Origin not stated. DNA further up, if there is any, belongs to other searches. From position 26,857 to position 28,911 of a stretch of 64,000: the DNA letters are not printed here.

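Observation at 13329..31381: Candidate novel Arn/Lgm-like aminosugar glycoconjugate-modification island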

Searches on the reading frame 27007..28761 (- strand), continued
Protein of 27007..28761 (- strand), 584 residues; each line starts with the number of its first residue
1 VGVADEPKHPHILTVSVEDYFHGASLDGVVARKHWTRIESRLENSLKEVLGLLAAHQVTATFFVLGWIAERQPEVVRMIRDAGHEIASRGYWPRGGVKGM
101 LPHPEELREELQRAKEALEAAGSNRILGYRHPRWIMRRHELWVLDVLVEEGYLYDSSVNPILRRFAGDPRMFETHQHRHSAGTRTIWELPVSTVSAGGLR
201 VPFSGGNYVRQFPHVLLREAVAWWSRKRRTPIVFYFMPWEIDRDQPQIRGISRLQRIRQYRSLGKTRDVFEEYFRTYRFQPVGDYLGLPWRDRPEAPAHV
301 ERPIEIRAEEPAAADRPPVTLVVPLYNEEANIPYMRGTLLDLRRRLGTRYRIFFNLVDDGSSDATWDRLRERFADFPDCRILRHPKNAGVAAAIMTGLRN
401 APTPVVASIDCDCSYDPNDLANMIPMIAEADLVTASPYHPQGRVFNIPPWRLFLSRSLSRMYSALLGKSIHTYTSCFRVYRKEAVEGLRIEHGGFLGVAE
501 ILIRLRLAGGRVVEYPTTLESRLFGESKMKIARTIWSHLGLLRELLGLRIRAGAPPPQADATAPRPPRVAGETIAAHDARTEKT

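Call 20: search_solved_structures(query=window:27007-28755:-, max_evalue=0.001, show_alignments=2)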
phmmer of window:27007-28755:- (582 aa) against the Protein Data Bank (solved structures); distinct sequences matched with E-value up to 0.001: 26.
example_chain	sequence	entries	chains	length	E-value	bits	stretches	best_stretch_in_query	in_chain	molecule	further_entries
5mlz_A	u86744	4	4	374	2.2e-22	82.6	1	316-540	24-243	Dolichol monophosphate mannose synthase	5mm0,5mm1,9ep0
3rxz_A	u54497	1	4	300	1e-13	54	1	46-156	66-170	Polysaccharide deacetylase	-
9hwj_A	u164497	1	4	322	6.3e-13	51.4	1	317-533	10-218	Undecaprenyl-phosphate 4-deoxy-4-formamido-L-arabinose transferase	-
9bhc_C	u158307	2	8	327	1.4e-11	46.9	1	314-533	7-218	Undecaprenyl-phosphate 4-deoxy-4-formamido-L-arabinose transferase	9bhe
8vxh_A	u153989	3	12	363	1.7e-11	46.6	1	313-533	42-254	Undecaprenyl-phosphate 4-deoxy-4-formamido-L-arabinose transferase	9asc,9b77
5eke_A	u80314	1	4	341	1.6e-07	33.5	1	317-443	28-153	Uncharacterized glycosyltransferase sll0501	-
5ekp_C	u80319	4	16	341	1.6e-07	33.5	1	317-443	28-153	Uncharacterized glycosyltransferase sll0501 | Glycosyltransferase sll0501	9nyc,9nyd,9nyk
9nye_A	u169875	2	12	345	1.7e-07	33.5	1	317-443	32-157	Glycosyltransferase sll0501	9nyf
6hm9_A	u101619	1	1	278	4.6e-06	28.7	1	44-138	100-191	Putative polysaccharide deacetylase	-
1ny1_A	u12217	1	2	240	2.3e-05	26.4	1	37-137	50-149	Probable polysaccharide deacetylase pdaA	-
1w1a_1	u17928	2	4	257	2.6e-05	26.2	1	37-137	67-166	PROBABLE POLYSACCHARIDE DEACETYLASE PDAA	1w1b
2z87_A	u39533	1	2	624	2.8e-05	26.2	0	317-418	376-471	Chondroitin synthase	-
1w17_A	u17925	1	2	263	2.8e-05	26.1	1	37-137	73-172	PROBABLE POLYSACCHARIDE DEACETYLASE PDAA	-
2z86_A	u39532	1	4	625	2.8e-05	26.1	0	317-418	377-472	Chondroitin synthase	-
6hpa_A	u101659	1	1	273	3.1e-05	26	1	44-136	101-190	Putative polysaccharide deacetylase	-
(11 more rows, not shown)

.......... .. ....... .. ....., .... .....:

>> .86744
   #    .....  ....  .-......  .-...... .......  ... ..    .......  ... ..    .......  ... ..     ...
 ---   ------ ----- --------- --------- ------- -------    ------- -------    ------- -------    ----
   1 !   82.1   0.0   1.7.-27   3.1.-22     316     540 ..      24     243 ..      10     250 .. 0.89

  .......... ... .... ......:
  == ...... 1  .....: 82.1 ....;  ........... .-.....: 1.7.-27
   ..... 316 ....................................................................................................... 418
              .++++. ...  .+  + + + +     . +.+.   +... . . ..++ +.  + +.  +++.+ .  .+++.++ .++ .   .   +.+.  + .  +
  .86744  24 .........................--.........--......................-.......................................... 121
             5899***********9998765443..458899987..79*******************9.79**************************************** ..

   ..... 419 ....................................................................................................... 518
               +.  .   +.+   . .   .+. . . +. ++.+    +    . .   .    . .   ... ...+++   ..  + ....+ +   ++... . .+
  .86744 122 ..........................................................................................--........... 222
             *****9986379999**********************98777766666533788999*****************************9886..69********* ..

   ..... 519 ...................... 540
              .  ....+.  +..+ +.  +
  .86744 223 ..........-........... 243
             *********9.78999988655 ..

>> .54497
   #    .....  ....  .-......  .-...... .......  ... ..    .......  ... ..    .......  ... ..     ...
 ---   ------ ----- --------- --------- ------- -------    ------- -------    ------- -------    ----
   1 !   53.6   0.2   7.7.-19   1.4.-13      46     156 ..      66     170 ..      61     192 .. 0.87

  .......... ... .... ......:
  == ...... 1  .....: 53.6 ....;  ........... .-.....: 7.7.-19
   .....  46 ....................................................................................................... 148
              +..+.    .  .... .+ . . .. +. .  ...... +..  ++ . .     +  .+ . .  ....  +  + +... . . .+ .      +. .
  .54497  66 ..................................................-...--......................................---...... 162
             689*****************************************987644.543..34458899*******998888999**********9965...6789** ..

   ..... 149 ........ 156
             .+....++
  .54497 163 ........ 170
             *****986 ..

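Call 59: search_protein_families(library=pfam, proteins=[L011:7926-9770:-, L026:7396-9492:+, L052:17916-19418:+, L034:18004-18891:+, L042:8980-9975:+, L061:7072-8292:+, L052:5040-6569:-, L075:13106-14764:+, L082:7847-9742:+, L034:999-2585:-], max_evalue=0.01)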
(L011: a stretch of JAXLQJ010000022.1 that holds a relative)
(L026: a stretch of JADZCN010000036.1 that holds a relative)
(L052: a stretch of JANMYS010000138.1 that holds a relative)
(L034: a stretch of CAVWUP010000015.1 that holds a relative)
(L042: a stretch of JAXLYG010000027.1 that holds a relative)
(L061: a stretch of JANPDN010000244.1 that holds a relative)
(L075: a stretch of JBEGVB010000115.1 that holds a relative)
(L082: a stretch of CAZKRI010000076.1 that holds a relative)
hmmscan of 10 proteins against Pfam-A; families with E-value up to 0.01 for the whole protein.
L011:7926-9770:- (615 aa): 0 families

L026:7396-9492:+ (699 aa): 1 family
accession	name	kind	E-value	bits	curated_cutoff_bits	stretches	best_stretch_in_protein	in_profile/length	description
PF13231.12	PMT_2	-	8.8e-08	33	26.1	1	247-405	2-156/160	Dolichyl-phosphate-mannose-protein mannosyltransferase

L052:17916-19418:+ (501 aa): 0 families

L034:18004-18891:+ (296 aa): 1 family
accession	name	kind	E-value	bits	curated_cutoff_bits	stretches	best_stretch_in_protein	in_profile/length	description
PF03706.18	LPG_synthase_TM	-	3.4e-09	37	33.4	1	81-254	90-288/302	Lysylphosphatidylglycerol synthase TM region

L042:8980-9975:+ (332 aa): 1 family
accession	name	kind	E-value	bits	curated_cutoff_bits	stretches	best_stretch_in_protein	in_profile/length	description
PF03706.18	LPG_synthase_TM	-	3.8e-07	30.3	33.4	1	41-286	2-281/302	Lysylphosphatidylglycerol synthase TM region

L061:7072-8292:+ (407 aa): 4 families
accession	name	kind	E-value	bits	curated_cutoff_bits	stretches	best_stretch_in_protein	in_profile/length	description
PF13489.12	Methyltransf_23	-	1.5e-21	77.3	27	1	196-348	11-163/164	Methyltransferase domain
PF08241.18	Methyltransf_11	-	1.2e-10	42.3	21.2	1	212-300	1-94/95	Methyltransferase domain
PF13649.12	Methyltransf_25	-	1e-08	36.2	27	1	211-297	1-97/97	Methyltransferase domain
PF08242.18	Methyltransf_12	-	6.3e-08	33.7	30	1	212-298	1-97/98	Methyltransferase domain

L052:5040-6569:- (510 aa): 13 families
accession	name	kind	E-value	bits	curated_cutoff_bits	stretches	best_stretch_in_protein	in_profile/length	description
PF01593.30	Amino_oxidase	-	2.8e-17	63.6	19.8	2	42-93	2-53/443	Flavin containing amine oxidoreductase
PF13450.12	NAD_binding_8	-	2.4e-15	57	21.9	1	36-94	1-61/68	NAD(P)-binding Rossmann-like domain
PF01266.30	DAO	-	1.3e-10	41.8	27.9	1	33-70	1-39/353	FAD dependent oxidoreductase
PF07992.20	Pyr_redox_2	-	7.3e-06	26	26.1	1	33-66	2-36/291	Pyridine nucleotide-disulphide oxidoreductase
PF00890.30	FAD_binding_2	-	1.5e-05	24.8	20.4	1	34-73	2-41/414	FAD binding domain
PF00070.33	Pyr_redox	-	2.1e-05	25.4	22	0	33-64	1-32/82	Pyridine nucleotide-disulphide oxidoreductase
PF03486.20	HI0933_like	-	2.4e-05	24.4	50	1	33-67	2-36/244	HI0933-like protein Rossmann domain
PF01946.23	Thi4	-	8.3e-05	22.4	26.2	1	34-68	20-55/235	Thi4 family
PF12831.13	FAD_oxidored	-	0.00013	21.9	27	1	34-69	2-37/416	FAD dependent oxidoreductase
PF01494.25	FAD_binding_3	-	0.00024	20.9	22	1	34-61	4-31/349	FAD binding domain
PF13738.12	Pyr_redox_3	-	0.00057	19.7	30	1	36-69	2-36/305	Pyridine nucleotide-disulphide oxidoreductase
PF03275.19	GLF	-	0.0034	17.6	26.3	0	177-202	2-26/203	UDP-galactopyranose mutase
PF01134.28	GIDA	-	0.0075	15.8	22.1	0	34-60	2-28/391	Glucose inhibited division protein A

L075:13106-14764:+ (553 aa): 1 family
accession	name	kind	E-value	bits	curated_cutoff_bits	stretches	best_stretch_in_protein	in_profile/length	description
PF13231.12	PMT_2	-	3.6e-11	44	26.1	1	119-270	6-157/160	Dolichyl-phosphate-mannose-protein mannosyltransferase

L082:7847-9742:+ (632 aa): 1 family
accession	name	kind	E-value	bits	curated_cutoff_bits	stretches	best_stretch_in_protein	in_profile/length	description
PF09594.16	GT87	-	9.5e-22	78.3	25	1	285-524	3-235/237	Glycosyltransferase family 87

L034:999-2585:- (529 aa): 2 families
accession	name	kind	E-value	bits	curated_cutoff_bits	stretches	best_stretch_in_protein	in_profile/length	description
PF13231.12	PMT_2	-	2e-16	61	26.1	1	110-258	5-150/160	Dolichyl-phosphate-mannose-protein mannosyltransferase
PF03901.23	Glyco_transf_22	-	6.3e-05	22.8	23.8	1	142-272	96-225/414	Alg9-like mannosyltransferase family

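Call 62: search_protein_families(library=pfam, proteins=[L021:9799-12138:-, L023:8327-9673:+, L028:8426-10627:-, L029:18920-21157:-, L046:15891-17531:+, L054:19095-20744:+, L061:6194-7543:-, L069:15019-16593:+, L074:18318-19841:+, L078:15342-17045:-], max_evalue=0.01)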
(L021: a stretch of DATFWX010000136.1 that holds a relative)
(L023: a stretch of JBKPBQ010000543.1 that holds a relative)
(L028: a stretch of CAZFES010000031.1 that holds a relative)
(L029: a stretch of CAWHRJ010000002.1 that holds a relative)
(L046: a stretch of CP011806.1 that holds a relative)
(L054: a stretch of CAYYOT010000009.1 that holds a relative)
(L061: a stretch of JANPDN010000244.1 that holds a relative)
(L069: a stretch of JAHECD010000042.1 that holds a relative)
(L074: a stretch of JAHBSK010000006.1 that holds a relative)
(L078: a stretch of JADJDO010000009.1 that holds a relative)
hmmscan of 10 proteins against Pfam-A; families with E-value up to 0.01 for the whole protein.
L021:9799-12138:- (780 aa): 1 family
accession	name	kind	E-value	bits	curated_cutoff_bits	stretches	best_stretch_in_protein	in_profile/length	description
PF20604.3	DUF6798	-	5.1e-12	45.8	26.9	1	655-716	2-60/61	Domain of unknown function (DUF6798)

L023:8327-9673:+ (449 aa): 1 family
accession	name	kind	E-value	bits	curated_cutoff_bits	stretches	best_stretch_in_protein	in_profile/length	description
PF04932.20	Wzy_C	-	9.8e-18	64.8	31.7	1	224-343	3-149/149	O-Antigen ligase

L028:8426-10627:- (734 aa): 0 families

L029:18920-21157:- (746 aa): 1 family
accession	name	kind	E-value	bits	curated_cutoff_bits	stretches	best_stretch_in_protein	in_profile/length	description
PF19554.4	DUF6077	-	5.5e-39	134.4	27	1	25-431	6-348/354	Family of unknown function (DUF6077)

L046:15891-17531:+ (547 aa): 1 family
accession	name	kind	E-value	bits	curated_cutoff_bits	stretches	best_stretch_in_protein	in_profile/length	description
PF20604.3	DUF6798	-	4.4e-07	30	26.9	1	424-477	4-59/61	Domain of unknown function (DUF6798)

L054:19095-20744:+ (550 aa): 1 family
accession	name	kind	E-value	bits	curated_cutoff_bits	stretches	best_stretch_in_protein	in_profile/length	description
PF01594.21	AI-2E_transport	-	8.4e-48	163.7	34.3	1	203-535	3-323/327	AI-2E family transporter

L061:6194-7543:- (450 aa): 1 family
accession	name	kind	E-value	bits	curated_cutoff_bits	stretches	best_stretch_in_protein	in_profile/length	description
PF03706.18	LPG_synthase_TM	-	1.4e-38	133.6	33.4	1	118-426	2-302/302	Lysylphosphatidylglycerol synthase TM region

L069:15019-16593:+ (525 aa): 1 family
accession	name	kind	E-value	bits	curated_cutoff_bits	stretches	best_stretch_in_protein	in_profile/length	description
PF00474.23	SSF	-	3.8e-40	138.5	22.8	1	60-457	1-406/406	Sodium:solute symporter family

L074:18318-19841:+ (508 aa): 1 family
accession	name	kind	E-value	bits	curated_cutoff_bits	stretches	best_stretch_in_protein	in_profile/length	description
PF20604.3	DUF6798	-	1.6e-06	28.2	26.9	1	385-440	2-60/61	Domain of unknown function (DUF6798)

L078:15342-17045:- (568 aa): 1 family
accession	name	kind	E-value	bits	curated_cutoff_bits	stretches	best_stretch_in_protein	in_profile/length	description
PF13231.12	PMT_2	-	3.7e-13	50.4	26.1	1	119-262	9-150/160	Dolichyl-phosphate-mannose-protein mannosyltransferase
